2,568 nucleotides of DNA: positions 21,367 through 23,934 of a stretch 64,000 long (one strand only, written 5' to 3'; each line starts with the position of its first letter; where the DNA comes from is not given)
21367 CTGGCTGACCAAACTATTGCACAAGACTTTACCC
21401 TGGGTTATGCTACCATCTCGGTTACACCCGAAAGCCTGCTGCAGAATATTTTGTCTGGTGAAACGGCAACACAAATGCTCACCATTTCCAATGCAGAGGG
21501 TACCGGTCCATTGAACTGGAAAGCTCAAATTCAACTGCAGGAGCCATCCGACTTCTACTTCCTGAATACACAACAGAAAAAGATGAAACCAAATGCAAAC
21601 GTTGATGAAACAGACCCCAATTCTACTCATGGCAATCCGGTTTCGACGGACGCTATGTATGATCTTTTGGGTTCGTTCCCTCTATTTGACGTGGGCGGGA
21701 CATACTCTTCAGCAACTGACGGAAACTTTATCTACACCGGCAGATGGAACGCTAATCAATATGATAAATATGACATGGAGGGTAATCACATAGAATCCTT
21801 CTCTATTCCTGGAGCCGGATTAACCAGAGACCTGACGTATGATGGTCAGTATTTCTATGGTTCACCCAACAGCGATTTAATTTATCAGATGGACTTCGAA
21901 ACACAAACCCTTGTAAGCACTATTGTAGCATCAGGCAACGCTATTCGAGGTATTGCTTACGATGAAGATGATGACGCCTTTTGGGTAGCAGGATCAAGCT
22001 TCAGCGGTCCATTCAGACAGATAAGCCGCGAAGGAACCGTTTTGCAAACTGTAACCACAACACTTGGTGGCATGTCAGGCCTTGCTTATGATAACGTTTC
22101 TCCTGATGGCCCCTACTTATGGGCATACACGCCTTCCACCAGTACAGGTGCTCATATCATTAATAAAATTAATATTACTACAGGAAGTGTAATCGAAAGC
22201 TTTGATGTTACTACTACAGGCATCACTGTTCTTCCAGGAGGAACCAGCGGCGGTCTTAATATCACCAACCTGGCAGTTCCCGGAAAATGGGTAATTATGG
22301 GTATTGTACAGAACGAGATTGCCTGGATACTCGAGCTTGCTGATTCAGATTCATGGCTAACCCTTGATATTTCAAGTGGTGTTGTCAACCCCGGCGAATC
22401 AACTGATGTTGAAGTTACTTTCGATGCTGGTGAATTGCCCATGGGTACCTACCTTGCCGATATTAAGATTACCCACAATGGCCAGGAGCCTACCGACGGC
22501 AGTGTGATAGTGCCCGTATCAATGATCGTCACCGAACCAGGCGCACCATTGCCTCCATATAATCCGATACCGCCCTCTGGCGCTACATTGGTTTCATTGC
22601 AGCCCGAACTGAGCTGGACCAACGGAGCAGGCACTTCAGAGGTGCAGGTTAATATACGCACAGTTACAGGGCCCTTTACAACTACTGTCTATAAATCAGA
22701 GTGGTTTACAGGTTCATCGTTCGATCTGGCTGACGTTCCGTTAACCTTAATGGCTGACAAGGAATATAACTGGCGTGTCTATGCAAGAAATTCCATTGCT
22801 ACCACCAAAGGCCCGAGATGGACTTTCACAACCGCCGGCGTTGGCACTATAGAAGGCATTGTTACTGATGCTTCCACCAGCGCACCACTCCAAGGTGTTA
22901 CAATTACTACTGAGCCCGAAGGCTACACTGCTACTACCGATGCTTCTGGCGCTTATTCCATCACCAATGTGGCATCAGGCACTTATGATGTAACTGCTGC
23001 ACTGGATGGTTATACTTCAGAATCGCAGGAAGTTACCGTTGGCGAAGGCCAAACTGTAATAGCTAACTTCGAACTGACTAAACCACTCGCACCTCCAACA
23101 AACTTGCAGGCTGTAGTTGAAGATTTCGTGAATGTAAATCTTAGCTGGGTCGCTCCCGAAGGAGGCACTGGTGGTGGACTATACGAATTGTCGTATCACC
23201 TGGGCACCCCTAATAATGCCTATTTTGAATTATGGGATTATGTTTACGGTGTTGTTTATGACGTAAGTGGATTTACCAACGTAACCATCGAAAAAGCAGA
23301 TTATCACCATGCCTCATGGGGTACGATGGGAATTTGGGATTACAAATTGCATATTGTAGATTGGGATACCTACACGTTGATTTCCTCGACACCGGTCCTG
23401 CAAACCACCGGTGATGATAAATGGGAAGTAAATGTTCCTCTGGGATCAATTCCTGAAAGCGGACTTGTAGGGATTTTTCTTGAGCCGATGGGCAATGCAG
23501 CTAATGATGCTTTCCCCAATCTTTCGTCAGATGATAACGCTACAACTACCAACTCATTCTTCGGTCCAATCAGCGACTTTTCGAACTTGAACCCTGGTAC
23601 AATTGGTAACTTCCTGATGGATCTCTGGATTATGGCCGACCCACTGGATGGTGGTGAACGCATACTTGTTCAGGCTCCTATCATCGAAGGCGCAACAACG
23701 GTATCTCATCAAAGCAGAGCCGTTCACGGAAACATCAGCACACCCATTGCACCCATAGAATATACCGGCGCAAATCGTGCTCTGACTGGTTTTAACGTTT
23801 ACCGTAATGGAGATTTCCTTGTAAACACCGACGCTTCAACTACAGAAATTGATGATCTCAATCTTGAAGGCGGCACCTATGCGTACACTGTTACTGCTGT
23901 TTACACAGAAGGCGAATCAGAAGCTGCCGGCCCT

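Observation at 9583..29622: Tandem pair of giant mosaic T9SS cargo genes (3085 and 3501 aa) occupying a third of the window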

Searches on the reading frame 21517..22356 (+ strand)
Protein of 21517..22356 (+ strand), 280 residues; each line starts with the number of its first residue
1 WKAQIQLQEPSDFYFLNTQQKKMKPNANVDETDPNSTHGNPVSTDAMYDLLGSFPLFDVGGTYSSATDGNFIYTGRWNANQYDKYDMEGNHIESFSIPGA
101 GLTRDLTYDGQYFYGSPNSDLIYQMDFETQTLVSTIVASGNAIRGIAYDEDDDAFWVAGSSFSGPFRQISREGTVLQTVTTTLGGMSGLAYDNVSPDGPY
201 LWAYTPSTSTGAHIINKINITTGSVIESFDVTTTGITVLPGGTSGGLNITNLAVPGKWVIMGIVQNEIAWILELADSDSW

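Call 16: search_protein_families(library=pfam, proteins=[window:21517-22356:+], max_evalue=1)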
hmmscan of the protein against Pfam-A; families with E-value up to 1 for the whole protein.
seq(280 aa): 1 family
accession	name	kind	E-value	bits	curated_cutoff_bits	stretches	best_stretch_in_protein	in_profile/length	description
PF05096.18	Glu_cyclase_2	-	0.24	11.2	22.3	0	142-161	221-240/249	Glutamine cyclotransferase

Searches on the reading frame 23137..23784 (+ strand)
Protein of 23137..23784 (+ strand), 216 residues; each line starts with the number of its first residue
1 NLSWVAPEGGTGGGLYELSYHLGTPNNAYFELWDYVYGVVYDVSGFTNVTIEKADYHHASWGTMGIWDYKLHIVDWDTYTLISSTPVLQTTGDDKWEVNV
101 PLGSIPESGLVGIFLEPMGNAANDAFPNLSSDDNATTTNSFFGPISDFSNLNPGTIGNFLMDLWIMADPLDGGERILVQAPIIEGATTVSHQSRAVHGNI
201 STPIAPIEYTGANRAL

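Call 16: search_protein_families(library=pfam, proteins=[window:23137-23784:+], max_evalue=1)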
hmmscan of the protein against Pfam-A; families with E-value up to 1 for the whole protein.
seq(216 aa): 0 families
